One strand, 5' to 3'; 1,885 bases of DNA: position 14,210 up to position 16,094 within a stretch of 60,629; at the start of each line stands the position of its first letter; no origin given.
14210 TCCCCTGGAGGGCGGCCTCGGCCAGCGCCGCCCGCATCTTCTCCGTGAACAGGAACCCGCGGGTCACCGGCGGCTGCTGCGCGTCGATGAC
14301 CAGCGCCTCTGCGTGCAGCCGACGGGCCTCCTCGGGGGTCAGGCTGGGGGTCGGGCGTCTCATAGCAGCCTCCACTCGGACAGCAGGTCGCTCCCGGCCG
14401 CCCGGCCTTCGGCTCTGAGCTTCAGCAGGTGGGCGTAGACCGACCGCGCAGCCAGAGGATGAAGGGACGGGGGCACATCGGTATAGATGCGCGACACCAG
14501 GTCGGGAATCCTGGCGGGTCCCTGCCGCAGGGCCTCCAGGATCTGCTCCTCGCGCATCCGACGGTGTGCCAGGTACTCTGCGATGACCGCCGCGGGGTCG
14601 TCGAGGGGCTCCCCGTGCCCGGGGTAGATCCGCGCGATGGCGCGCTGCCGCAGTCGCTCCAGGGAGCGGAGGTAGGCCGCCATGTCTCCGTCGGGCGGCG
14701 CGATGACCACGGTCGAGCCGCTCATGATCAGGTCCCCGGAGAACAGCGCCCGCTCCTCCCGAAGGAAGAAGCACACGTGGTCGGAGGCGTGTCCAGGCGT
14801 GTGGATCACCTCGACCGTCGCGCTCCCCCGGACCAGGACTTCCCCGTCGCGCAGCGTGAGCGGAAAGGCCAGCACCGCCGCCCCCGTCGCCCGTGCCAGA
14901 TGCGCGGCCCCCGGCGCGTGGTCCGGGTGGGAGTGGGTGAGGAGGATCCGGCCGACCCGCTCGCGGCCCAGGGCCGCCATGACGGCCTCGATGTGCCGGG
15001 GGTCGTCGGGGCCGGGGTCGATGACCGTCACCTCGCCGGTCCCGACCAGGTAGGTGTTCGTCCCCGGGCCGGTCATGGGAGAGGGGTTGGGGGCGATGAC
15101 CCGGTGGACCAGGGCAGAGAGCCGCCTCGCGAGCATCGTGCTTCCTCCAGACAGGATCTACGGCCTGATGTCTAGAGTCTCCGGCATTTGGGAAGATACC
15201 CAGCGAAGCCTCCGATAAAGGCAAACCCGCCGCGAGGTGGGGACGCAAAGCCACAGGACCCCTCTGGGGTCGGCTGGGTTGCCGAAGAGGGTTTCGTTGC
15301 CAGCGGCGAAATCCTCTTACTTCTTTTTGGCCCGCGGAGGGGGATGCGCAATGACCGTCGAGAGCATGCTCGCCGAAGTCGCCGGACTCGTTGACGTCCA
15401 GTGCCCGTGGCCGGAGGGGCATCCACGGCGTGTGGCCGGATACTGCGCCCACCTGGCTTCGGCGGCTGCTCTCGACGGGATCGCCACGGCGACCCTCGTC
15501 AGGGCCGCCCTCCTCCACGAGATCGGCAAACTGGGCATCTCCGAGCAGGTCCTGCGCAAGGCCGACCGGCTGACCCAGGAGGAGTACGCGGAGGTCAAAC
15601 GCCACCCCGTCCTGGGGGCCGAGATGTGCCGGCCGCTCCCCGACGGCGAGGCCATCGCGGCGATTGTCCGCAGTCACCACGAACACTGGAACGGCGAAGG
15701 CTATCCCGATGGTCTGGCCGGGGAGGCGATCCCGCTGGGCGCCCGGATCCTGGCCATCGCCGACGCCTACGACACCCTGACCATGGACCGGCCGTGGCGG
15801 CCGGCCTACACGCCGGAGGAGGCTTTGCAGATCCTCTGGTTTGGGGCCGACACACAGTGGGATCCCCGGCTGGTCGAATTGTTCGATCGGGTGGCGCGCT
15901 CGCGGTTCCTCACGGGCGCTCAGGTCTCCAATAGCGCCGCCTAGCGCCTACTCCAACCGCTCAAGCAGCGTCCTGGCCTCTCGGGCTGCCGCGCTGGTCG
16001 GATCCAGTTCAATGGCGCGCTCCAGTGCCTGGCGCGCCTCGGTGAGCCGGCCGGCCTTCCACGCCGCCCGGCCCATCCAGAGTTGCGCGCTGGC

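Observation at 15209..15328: GEMM-I riboswitch plus terminator in front of a stand-alone HD-GYP gene (possible c-di-GMP feedback loop)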

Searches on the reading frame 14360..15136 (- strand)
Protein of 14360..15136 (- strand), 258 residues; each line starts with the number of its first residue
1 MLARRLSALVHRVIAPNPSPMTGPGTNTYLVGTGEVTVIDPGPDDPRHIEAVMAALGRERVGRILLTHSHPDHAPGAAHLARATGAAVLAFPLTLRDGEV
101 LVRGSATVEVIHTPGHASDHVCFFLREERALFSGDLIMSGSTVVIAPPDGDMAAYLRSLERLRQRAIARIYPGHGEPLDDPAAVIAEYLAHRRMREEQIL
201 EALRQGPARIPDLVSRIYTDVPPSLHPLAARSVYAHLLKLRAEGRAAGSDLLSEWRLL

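Call 7: search_protein_families(library=ncbifam, proteins=[window:14360-15136:-])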
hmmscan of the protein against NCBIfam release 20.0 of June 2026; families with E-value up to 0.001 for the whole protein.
window:14360-15136:- (258 aa): 16 families
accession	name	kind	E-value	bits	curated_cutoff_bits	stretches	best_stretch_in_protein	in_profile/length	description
TIGR03413.1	GSH_gloB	equivalog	6.9e-19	68.2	200.8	1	35-174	21-164/248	hydroxyacylglutathione hydrolase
NF053820.1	MBLfold_Strvi7410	exception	6.2e-16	58.7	525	1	96-246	159-329/343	Strvi_7410 family MBL fold metallo-hydrolase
TIGR04559.1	SoxH_rel_PQQ_2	hypoth_equivalog_domain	2.1e-14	53.6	280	2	112-190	153-228/283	quinoprotein relay system zinc metallohydrolase 2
TIGR04558.1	SoxH_rel_PQQ_1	hypoth_equivalog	4.8e-14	52.1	300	1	97-206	139-244/285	quinoprotein relay system zinc metallohydrolase 1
NF041804.1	MBL_fold_SolJ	exception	4.2e-10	39.2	350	1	33-175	28-179/224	solanimycin biosynthesis MBL-fold hydrolase SolJ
NF033105.1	bla_subclass_B3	equivalog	2.9e-09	36.6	240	1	39-90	37-91/257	subclass B3 metallo-beta-lactamase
NF012229.1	bla_class_B_core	domain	7.9e-08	32.6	100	1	30-92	20-82/139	metallo-beta-lactamase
NF007597.0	PRK10241.1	equivalog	8.1e-08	31.9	421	1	35-142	23-134/251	hydroxyacylglutathione hydrolase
NF033088.2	bla_subclass_B1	equivalog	2.6e-07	30.5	200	1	61-178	69-204/217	subclass B1 metallo-beta-lactamase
NF047975.1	blaPYX_B1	exception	7.6e-06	25.5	473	1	65-177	105-231/245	PYX family subclass B1 metallo-beta-lactamase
NF047964.1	blaMYX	exception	1.7e-05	24.3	520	1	108-177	174-247/261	MYX family subclass B1 metallo-beta-lactamase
NF047979.1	lactonase_AidB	equivalog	6e-05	22.4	360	0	49-76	80-109/271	AidB family quorum-quenching N-acyl homoserine lactonase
NF000287.1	SMB1_fam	exception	6.3e-05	22.5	400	0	59-90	81-112/280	SMB-1 family subclass B3 metallo-beta-lactamase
NF001911.0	PRK00685.1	equivalog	7.4e-05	22.3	144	1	38-90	21-70/228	metal-dependent hydrolase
NF000456.2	blaMSI-1_fam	exception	0.00012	21.4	550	0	37-90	60-116/289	MSI-1 family subclass B3 metallo-beta-lactamase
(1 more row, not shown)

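Call 8: search_protein_families(library=pfam, proteins=[window:14360-15136:-])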
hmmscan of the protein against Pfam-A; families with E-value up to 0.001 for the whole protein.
window:14360-15136:- (258 aa): 4 families
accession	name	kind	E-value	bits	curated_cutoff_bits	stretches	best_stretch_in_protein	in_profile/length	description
PF00753.33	Lactamase_B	-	2.6e-27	96.5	22.7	2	96-174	110-196/196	Metallo-beta-lactamase superfamily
PF17778.7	BLACT_WH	-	6.5e-15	55.3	22.8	1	211-250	3-42/46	Beta-lactamase associated winged helix domain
PF19583.5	ODP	-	8.6e-06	26.2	27.2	0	99-141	98-141/194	ODP family beta lactamase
PF12706.13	Lactamase_B_2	-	0.00012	22.2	27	1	38-87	4-57/200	Beta-lactamase superfamily domain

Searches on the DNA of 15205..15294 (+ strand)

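Call 55: build_rna_model(alignment_id=A2, structure=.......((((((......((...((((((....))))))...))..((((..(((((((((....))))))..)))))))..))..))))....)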
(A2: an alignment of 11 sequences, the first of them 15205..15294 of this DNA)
Model R1 built from alignment A2 (11 sequences, 95 columns); structure: as given.
model positions 90; base pairs 27; branch points 1; effective number of sequences 1.06; information 0.633 bits per position. Calibrated on 0.2 Mb of random sequence (short: E-values are rough).
structure used (alignment columns):
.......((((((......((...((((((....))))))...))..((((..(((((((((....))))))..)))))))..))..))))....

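Call 56: search_with_rna_model(model_id=R1, sources=[window, L002, L004, L170, L176, L178, L179, L180, L185, L188, L050, L051, L052, L053, L054, L055, L056, L057, L058, L059, L060, L061, L062, L063, L064, L065, L066, L067, L068, L069, L070, L071, L072, L073, L074, L075, L076, L077, L078, L079, L080, L081, L083, L084, L085, L086, L087, L088, L089, L090, L091, L092, L093, L094, L095, L096, L097, L098, L099, L100, L101, L102, L103, L104, L105, L106, L107, L108, L109, L110, L111, L112, L113, L114, L115, L116, L117, L118, L119, L120, L121, L122, L123, L124, L125, L126, L127, L128, L129, L130, L131, L132, L133, L134, L135, L136, L137, L138, L139, L140], max_evalue=0.001, make_alignment=true)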
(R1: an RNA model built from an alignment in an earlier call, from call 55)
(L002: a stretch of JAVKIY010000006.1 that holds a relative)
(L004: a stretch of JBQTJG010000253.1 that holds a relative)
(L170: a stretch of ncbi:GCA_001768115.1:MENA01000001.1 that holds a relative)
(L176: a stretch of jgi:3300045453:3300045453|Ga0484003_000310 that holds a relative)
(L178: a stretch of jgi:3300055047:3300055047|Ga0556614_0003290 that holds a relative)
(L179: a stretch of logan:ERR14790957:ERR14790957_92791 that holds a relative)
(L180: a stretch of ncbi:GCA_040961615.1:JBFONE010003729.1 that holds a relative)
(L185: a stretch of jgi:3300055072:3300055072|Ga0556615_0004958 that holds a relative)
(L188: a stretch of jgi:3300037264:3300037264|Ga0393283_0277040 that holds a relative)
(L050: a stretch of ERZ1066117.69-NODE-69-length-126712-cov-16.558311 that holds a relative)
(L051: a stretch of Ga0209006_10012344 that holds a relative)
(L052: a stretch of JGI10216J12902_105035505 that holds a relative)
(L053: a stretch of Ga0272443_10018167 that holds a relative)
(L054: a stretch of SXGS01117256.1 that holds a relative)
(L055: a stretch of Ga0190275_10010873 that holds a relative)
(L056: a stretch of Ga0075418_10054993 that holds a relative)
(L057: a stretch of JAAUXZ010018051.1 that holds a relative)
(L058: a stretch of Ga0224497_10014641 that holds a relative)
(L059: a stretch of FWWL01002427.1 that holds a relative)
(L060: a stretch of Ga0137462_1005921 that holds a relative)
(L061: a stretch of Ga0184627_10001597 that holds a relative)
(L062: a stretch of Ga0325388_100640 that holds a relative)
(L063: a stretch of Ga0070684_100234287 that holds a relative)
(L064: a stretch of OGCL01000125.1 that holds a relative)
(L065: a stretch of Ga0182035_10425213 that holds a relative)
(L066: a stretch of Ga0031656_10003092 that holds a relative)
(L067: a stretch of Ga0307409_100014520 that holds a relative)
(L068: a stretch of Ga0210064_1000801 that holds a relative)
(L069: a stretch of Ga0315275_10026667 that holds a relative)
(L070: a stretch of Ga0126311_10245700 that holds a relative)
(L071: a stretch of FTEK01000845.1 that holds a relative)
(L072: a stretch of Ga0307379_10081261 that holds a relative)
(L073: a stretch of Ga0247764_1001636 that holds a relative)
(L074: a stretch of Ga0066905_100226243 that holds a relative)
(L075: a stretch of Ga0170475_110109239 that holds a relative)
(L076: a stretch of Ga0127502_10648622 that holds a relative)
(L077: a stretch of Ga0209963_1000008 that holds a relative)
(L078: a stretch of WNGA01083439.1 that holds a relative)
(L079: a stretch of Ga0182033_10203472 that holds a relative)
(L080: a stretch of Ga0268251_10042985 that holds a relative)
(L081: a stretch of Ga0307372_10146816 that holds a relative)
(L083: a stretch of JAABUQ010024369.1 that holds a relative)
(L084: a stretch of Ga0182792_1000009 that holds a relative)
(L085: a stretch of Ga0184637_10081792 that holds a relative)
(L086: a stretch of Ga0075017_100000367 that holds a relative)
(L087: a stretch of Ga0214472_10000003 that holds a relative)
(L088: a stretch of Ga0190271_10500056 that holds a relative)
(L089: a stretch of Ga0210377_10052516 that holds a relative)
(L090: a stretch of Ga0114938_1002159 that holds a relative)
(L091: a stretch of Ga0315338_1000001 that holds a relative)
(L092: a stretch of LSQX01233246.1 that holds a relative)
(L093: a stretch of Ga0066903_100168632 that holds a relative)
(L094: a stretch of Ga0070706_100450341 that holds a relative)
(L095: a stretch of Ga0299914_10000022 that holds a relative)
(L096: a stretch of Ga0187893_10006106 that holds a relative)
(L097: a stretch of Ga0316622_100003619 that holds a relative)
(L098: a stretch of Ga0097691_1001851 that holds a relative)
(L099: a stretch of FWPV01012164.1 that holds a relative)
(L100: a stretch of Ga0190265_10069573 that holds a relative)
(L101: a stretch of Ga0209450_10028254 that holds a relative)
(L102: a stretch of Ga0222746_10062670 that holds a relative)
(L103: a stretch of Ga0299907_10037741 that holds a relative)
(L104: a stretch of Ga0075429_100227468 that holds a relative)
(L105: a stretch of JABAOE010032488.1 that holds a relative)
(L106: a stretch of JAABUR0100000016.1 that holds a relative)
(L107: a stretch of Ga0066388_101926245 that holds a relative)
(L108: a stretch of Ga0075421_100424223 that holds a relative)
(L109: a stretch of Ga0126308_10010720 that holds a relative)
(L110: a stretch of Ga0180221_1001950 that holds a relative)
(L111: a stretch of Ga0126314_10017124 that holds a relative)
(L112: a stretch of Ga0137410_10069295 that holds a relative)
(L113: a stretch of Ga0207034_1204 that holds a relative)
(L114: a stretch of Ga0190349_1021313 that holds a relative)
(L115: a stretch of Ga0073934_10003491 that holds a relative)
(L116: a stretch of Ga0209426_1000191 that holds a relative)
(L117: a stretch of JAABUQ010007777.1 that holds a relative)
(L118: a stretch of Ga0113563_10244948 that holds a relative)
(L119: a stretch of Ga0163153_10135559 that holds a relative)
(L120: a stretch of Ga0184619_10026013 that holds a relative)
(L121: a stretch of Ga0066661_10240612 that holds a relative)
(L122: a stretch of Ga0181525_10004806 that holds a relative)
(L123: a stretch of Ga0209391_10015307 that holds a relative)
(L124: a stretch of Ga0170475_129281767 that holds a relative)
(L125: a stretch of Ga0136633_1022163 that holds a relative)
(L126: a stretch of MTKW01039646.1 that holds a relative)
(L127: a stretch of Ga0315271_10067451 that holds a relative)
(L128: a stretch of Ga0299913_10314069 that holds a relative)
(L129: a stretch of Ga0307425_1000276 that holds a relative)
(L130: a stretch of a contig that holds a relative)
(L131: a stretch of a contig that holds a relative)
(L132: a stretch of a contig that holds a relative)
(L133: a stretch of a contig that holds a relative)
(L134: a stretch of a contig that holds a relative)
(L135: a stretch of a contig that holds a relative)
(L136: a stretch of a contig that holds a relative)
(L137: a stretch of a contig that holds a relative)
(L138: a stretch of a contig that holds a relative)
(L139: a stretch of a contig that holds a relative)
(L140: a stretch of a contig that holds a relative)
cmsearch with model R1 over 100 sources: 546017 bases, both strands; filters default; matches with E-value up to 0.001: 118.
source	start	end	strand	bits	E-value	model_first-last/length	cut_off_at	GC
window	15205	15294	+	114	5.9e-37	1-90/90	no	0.64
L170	1345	1435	+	112.5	2e-36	1-90/90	no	0.64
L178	1344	1433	+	110.5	1e-35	1-90/90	no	0.64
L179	1106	1195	+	109.9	1.7e-35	1-90/90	no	0.68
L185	1356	1446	+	108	8.2e-35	1-90/90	no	0.65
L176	1346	1434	+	107.8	9.6e-35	1-90/90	no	0.61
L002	2855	2945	+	106.5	2.7e-34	1-90/90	no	0.63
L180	277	364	+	104.7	1.2e-33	1-90/90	no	0.65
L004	2437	2524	+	103.2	4.2e-33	1-90/90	no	0.64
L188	448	538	+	89.5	3.1e-28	1-90/90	no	0.65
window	52263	52353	-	83.9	3.1e-26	1-90/90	no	0.73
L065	513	604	+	83.2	5.5e-26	1-90/90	no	0.62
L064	3437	3524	-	79.9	8.4e-25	1-90/90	no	0.66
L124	102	192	+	79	1.8e-24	1-90/90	no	0.59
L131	2584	2675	-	77.1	8.4e-24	1-90/90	no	0.6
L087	709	798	-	77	8.9e-24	1-90/90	no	0.7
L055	4859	4949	+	76.7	1.1e-23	1-90/90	no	0.68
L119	745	844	-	75.8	2.5e-23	1-90/90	no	0.64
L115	3769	3856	-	74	1e-22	1-90/90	no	0.66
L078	772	857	+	73.2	2e-22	1-90/90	no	0.65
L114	1124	1211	+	72.6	3.3e-22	1-90/90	no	0.53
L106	7173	7262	+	71.3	1e-21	1-90/90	no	0.64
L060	678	765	-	71.2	1e-21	1-90/90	no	0.64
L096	1464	1553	-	70.7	1.6e-21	1-90/90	no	0.67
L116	6447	6536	-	70.2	2.4e-21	1-90/90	no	0.69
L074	10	117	+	69.9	3.2e-21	1-90/90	no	0.68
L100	1651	1743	-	68.4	1e-20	1-90/90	no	0.66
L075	842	942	-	68.2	1.2e-20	1-90/90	no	0.65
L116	2918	3006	-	67.1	3.1e-20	1-90/90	no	0.7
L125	306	399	-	66.8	3.8e-20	1-90/90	no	0.69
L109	2635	2729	+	65.9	8.3e-20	1-90/90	no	0.68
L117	10857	10948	+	65.8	9.3e-20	1-90/90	no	0.68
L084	1273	1359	-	64.7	2.2e-19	1-90/90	no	0.67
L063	835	926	+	64.2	3.5e-19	1-90/90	no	0.7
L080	233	330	+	64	4.1e-19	1-90/90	no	0.64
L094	285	367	+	63.9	4.3e-19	1-90/90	no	0.64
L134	3100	3207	-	63.6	5.7e-19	1-90/90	no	0.63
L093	1685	1794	-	63.3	6.8e-19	1-90/90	no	0.63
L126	1259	1349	+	63.3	6.8e-19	1-90/90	no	0.57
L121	217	346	+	63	9.1e-19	1-90/90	no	0.65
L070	652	745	-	62.5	1.4e-18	1-90/90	no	0.63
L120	1060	1161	-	62.3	1.6e-18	1-90/90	no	0.65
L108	810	897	+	61.7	2.5e-18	1-90/90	no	0.68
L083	2803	2923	-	61.2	4e-18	1-90/90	no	0.64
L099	13201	13300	+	61.1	4.1e-18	1-90/90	no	0.64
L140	2073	2167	+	60.8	5.5e-18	1-90/90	no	0.63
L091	4616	4770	+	60.7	5.8e-18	1-90/90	no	0.48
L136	1266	1357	+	60.7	5.9e-18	1-90/90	no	0.67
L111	1245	1343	+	60.1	9.7e-18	1-90/90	no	0.7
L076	1512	1604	-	60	1.1e-17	1-90/90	no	0.72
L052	1220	1307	+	59.3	1.9e-17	1-90/90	no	0.69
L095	4582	4694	+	59.3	1.9e-17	1-90/90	no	0.66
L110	197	283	+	59.2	2.1e-17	1-90/90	no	0.66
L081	1108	1191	+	58.9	2.5e-17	1-90/90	no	0.61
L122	9442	9536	-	58.8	2.7e-17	1-90/90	no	0.61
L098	2053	2138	-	58.7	3.1e-17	1-90/90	no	0.66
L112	2015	2114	+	58.5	3.6e-17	1-90/90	no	0.7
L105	2060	2185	+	58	5.3e-17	1-90/90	no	0.59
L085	63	171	+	57.6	7.6e-17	1-90/90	no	0.66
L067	2948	3049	-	56.8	1.4e-16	1-90/90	no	0.67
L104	147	250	-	56.6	1.7e-16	1-90/90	no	0.56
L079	130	233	-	56.4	2e-16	1-90/90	no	0.61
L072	3358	3437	-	56.3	2.1e-16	1-90/90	no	0.64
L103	1170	1262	+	56.3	2.2e-16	1-90/90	no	0.66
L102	852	959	-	56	2.7e-16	1-90/90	no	0.59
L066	3439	3540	+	56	2.8e-16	1-90/90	no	0.65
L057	2278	2404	-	55.9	2.9e-16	1-90/90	no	0.63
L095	5110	5203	+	55.9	3e-16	1-90/90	no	0.71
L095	4804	4902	+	55.9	3.1e-16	1-90/90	no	0.68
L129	709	778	-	55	6.1e-16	11-78/90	no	0.63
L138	502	595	-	54.9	6.8e-16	1-90/90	no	0.63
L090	10744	10839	+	54.4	1e-15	1-90/90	no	0.65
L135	3484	3578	+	53.7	1.8e-15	1-90/90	no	0.59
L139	7349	7428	-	53.6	1.9e-15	10-79/90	no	0.62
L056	3734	3828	-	53.4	2.3e-15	1-90/90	no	0.64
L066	6465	6555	-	53.2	2.8e-15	1-90/90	no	0.63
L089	1180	1282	-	52.8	3.8e-15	1-90/90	no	0.67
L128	726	811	+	52.7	4.1e-15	1-90/90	no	0.67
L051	354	443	+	52.5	4.9e-15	1-90/90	no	0.6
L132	953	1047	+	52.4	5.2e-15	1-90/90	no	0.61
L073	1658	1751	-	52.4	5.2e-15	1-90/90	no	0.53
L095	7248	7318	+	52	7.4e-15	13-78/90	no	0.7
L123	1511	1606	-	51.7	9.8e-15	1-90/90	no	0.64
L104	312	415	-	51.6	1e-14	1-90/90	no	0.49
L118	1597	1675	-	51.5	1.1e-14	10-79/90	no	0.66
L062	5255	5342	-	51.5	1.1e-14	1-90/90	no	0.69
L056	2116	2208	-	50.9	1.8e-14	1-90/90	no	0.65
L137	191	283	-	50.7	2.1e-14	1-90/90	no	0.56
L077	1277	1365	+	50.5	2.6e-14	1-90/90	no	0.64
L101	2529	2605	+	50.3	3e-14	10-79/90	no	0.68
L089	939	1035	-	50.1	3.6e-14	1-90/90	no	0.56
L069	4422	4520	-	50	3.7e-14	1-90/90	no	0.67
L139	6088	6186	-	50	3.7e-14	1-90/90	no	0.67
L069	5664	5743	-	49.8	4.5e-14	10-79/90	no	0.64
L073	1892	2000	-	49.7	4.9e-14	1-90/90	no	0.61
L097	6637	6731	-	49.5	5.7e-14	1-90/90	no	0.66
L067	1888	1988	-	48.6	1.2e-13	1-90/90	no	0.65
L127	1213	1312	+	48.1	1.9e-13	1-90/90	no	0.67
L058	1569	1692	-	47.6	2.7e-13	1-90/90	no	0.62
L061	5943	6042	+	47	4.6e-13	1-90/90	no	0.62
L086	6496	6567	-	47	4.6e-13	16-78/90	no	0.67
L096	6498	6598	-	46.4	7.2e-13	1-90/90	no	0.76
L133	632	735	-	45.7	1.3e-12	1-90/90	no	0.7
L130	885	1014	-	45.5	1.5e-12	1-90/90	no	0.66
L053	1492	1583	-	44.9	2.6e-12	1-90/90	no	0.61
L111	4231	4310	+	44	5.2e-12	1-74/90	3'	0.62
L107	1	75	-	43.6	7.2e-12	1-70/90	3'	0.65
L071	8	88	-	43.6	7.4e-12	11-78/90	no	0.64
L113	4293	4389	-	43.4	8.4e-12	1-90/90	no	0.65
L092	1974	2065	-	43.3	9.2e-12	1-90/90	no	0.58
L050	774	882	+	42.6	1.7e-11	1-90/90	no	0.62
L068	10564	10660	-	41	6.3e-11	1-90/90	no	0.56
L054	4754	4859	+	40.3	1.1e-10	1-90/90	no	0.58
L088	97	182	+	39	3.1e-10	1-90/90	no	0.7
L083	2533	2650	-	34.6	1.2e-08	1-90/90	no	0.66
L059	1197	1278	+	34.2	1.6e-08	1-90/90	no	0.59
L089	1577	1653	-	28.3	2.1e-06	1-90/90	no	0.66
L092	1303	1376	-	27.2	5e-06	1-90/90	no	0.49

Alignment A3: 118 matches aligned to the model, 207 columns, each read 5' to 3' on its own strand. Consensus structure (alignment columns), stored with it:
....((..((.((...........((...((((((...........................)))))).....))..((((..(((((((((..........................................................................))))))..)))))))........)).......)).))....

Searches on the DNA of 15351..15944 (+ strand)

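Call 44: search_rna_families(sources=[L170, L171, L173, L174, L176, L177, L178, L179, L180, L181, L182, L183, L184, L185, L186, L187, L188, L003], threshold=gathering)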
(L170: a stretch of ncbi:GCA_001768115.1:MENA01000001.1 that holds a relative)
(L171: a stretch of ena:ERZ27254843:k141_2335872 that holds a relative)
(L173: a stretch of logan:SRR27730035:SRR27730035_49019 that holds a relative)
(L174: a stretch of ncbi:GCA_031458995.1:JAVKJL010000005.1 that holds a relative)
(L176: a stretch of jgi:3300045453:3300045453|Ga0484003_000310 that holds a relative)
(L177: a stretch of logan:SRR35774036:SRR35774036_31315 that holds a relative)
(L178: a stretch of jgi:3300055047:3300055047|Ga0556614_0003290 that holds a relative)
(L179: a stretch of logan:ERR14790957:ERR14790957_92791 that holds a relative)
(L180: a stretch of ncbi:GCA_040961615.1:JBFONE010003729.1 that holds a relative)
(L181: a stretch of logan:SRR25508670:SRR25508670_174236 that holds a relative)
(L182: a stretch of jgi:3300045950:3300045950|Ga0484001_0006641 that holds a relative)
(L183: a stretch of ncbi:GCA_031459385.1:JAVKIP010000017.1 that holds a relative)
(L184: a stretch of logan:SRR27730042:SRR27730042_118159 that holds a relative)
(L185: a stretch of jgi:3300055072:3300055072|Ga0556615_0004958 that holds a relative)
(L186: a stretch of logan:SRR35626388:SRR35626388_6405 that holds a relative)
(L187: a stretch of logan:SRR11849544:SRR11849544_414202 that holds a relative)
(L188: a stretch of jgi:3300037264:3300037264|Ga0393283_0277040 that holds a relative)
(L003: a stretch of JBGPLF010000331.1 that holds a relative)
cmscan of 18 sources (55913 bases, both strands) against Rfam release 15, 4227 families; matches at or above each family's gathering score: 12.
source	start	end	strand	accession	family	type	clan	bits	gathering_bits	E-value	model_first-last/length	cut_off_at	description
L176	1352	1427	+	RF03167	c-di-GMP-I-GGC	Cis-reg; riboswitch;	CL00126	71.2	59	6.3e-15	1-80/80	no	c-di-GMP-I-GGC riboswitch aptamer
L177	1352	1427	+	RF03167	c-di-GMP-I-GGC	Cis-reg; riboswitch;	CL00126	71.2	59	6.3e-15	1-80/80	no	c-di-GMP-I-GGC riboswitch aptamer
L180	283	357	+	RF03167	c-di-GMP-I-GGC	Cis-reg; riboswitch;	CL00126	71.1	59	6.6e-15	1-80/80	no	c-di-GMP-I-GGC riboswitch aptamer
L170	1351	1428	+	RF03167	c-di-GMP-I-GGC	Cis-reg; riboswitch;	CL00126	70.3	59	1.2e-14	1-80/80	no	c-di-GMP-I-GGC riboswitch aptamer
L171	1318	1395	+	RF03167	c-di-GMP-I-GGC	Cis-reg; riboswitch;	CL00126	70.3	59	1.2e-14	1-80/80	no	c-di-GMP-I-GGC riboswitch aptamer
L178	1350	1426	+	RF03167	c-di-GMP-I-GGC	Cis-reg; riboswitch;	CL00126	67.4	59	7.6e-14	1-80/80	no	c-di-GMP-I-GGC riboswitch aptamer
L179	1112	1188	+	RF03167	c-di-GMP-I-GGC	Cis-reg; riboswitch;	CL00126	65.3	59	3.1e-13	1-80/80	no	c-di-GMP-I-GGC riboswitch aptamer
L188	454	531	+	RF03167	c-di-GMP-I-GGC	Cis-reg; riboswitch;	CL00126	65.1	59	3.6e-13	1-80/80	no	c-di-GMP-I-GGC riboswitch aptamer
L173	1361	1438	+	RF03167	c-di-GMP-I-GGC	Cis-reg; riboswitch;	CL00126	63.5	59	1e-12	1-80/80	no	c-di-GMP-I-GGC riboswitch aptamer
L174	1361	1438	+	RF03167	c-di-GMP-I-GGC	Cis-reg; riboswitch;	CL00126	63.5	59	1e-12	1-80/80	no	c-di-GMP-I-GGC riboswitch aptamer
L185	1362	1439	+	RF03167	c-di-GMP-I-GGC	Cis-reg; riboswitch;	CL00126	61.3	59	4.3e-12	1-80/80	no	c-di-GMP-I-GGC riboswitch aptamer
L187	1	63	+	RF01051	c-di-GMP-I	Cis-reg; riboswitch;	CL00126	50.9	35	4.7e-07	16-87/87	5'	c-di-GMP-I riboswitch aptamer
